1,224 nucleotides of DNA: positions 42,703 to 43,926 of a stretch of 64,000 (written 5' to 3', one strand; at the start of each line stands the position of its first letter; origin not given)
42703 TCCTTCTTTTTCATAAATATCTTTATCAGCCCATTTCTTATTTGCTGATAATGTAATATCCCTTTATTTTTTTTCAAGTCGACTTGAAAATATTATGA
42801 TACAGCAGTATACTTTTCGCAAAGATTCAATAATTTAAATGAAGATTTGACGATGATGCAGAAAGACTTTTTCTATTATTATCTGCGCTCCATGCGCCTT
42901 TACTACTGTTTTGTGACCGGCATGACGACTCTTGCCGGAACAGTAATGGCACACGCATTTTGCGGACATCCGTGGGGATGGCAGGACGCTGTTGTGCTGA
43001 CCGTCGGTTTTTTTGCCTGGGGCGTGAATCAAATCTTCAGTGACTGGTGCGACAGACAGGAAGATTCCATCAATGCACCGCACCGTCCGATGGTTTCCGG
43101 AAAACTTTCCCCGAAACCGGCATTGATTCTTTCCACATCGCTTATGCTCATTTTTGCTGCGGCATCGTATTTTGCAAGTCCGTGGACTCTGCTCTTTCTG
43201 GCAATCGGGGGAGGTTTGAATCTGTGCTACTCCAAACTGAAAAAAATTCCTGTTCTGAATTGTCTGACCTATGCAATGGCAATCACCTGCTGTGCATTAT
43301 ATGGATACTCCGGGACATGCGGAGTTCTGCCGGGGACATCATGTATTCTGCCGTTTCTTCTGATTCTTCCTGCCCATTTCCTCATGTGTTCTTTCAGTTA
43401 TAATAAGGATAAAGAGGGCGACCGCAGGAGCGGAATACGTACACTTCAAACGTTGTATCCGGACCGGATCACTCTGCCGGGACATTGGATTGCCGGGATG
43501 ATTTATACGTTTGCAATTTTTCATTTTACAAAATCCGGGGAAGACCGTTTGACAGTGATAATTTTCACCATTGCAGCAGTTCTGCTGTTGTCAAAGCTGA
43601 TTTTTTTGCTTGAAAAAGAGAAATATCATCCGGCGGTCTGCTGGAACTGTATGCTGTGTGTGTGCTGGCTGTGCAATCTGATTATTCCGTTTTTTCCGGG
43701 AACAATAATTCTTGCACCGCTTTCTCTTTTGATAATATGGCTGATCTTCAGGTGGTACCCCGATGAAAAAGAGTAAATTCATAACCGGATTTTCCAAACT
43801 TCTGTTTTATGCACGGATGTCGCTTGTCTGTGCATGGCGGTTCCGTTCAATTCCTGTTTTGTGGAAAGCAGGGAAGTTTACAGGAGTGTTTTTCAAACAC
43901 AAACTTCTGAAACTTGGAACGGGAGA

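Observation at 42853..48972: Orphan six-gene translationally coupled operon: UbiA prenyltransferase, radical SAM/SPASM, DAGK-fold lipid kinase, PurM/ThiL-like enzyme, alpha-oxoamine synthase, extended SDR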

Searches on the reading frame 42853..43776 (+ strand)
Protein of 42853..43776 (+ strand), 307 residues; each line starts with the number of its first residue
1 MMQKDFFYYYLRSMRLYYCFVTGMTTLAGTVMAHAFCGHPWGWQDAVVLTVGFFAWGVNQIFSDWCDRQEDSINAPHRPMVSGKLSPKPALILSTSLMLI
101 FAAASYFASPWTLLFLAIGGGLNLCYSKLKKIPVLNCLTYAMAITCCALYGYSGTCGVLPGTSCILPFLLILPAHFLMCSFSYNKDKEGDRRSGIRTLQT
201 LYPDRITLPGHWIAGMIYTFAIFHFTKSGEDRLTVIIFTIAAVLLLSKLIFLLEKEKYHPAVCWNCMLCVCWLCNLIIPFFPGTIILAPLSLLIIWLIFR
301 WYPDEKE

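Call 3: search_protein_families(library=pfam, proteins=[window:42853-43776:+], max_evalue=0.01)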
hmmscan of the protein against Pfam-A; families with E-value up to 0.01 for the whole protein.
window:42853-43776:+ (307 aa): 1 family
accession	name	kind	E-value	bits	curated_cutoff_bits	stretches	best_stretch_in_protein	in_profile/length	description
PF01040.23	UbiA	-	7e-29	101.3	34.2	1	24-255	3-235/250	UbiA prenyltransferase family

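Call 4: search_protein_families(library=ncbifam, proteins=[window:42853-43776:+], max_evalue=0.01)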
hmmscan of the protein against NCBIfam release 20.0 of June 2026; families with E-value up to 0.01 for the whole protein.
window:42853-43776:+ (307 aa): 23 families
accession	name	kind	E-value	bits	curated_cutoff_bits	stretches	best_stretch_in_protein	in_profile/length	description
NF009523.0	PRK12884.1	equivalog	9.2e-18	64.4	269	1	10-274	7-268/279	prenyltransferase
NF009521.0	PRK12882.1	equivalog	2.5e-16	59.7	296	1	10-222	8-215/280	geranylgeranylglycerol-phosphate geranylgeranyltransferase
TIGR01476.1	chlor_syn_BchG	subfamily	8.8e-14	51.6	212.3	1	26-208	19-207/283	(bacterio)chlorophyll synthase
NF005742.0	PRK07566.1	equivalog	2.1e-13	50.1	313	1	46-203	69-231/315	chlorophyll synthase ChlG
NF009522.0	PRK12883.1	equivalog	4e-13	49.5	353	1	11-217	7-209/279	geranylgeranylglycerol-phosphate geranylgeranyltransferase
NF008977.0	PRK12324.1-2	equivalog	4.1e-11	42.8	234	1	7-151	2-148/297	decaprenyl-phosphate phosphoribosyltransferase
TIGR01473.1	cyoE_ctaB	equivalog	1.8e-10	41.1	210.3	1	20-256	13-253/281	heme o synthase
TIGR01475.1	ubiA_other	subfamily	4e-08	33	180.8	1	55-245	48-242/282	UbiA-like polyprenyltransferase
NF009516.0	PRK12875.1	equivalog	6.2e-08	32.1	205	1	52-243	67-252/292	prenyltransferase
NF009058.0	PRK12392.1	subfamily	6.4e-08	32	494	1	22-103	28-112/333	bacteriochlorophyll c synthase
NF035940.1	prenyl_rel_EboC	equivalog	3.5e-07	29.9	250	1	47-131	45-127/292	UbiA-like protein EboC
TIGR01474.1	ubiA_proteo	equivalog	4.7e-07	29.6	275.45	1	46-265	43-261/282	4-hydroxybenzoate octaprenyltransferase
NF045897.1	SCO3242_trans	equivalog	8.1e-07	28.9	260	1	62-98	50-86/287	SCO3242 family prenyltransferase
NF009609.0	PRK13106.1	equivalog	9.6e-07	28.5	349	1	6-228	14-239/301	prenyltransferase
NF009525.0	PRK12887.1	equivalog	6.4e-06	25.7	226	1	48-225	63-247/310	homogentisate phytyltransferase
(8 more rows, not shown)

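Call 22: search_solved_structures(query=window:42853-43776:+, max_evalue=0.01)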
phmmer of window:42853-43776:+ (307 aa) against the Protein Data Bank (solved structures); distinct sequences matched with E-value up to 0.01: 3.
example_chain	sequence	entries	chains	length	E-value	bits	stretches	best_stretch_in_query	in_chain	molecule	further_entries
6m31_A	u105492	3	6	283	5.6e-08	35.7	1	10-206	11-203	Digeranylgeranylglyceryl phosphate synthase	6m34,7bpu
9sau_C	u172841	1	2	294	1.1e-05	28.2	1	37-203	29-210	Chlorophyll a synthase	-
9sas_C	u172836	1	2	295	1.1e-05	28.1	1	37-203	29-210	Chlorophyll a synthase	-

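Call 71: search_solved_structures(query=A4, max_evalue=0.001, show_alignments=1)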
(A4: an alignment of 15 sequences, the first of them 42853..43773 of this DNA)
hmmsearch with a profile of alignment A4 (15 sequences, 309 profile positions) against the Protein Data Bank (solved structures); distinct sequences matched with E-value up to 0.001: 5.
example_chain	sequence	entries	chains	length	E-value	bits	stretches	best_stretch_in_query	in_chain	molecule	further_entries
6m31_A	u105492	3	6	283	6.6e-17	65.2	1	5-262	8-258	Digeranylgeranylglyceryl phosphate synthase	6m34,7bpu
9sau_C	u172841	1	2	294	3.1e-12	49.9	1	37-252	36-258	Chlorophyll a synthase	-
9sas_C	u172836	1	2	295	3.2e-12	49.9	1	37-252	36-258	Chlorophyll a synthase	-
4tq3_A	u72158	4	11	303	7.6e-05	25.6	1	71-259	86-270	Prenyltransferase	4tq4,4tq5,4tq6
4od4_A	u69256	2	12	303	0.00016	24.6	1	60-259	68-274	4-hydroxybenzoate octaprenyltransferase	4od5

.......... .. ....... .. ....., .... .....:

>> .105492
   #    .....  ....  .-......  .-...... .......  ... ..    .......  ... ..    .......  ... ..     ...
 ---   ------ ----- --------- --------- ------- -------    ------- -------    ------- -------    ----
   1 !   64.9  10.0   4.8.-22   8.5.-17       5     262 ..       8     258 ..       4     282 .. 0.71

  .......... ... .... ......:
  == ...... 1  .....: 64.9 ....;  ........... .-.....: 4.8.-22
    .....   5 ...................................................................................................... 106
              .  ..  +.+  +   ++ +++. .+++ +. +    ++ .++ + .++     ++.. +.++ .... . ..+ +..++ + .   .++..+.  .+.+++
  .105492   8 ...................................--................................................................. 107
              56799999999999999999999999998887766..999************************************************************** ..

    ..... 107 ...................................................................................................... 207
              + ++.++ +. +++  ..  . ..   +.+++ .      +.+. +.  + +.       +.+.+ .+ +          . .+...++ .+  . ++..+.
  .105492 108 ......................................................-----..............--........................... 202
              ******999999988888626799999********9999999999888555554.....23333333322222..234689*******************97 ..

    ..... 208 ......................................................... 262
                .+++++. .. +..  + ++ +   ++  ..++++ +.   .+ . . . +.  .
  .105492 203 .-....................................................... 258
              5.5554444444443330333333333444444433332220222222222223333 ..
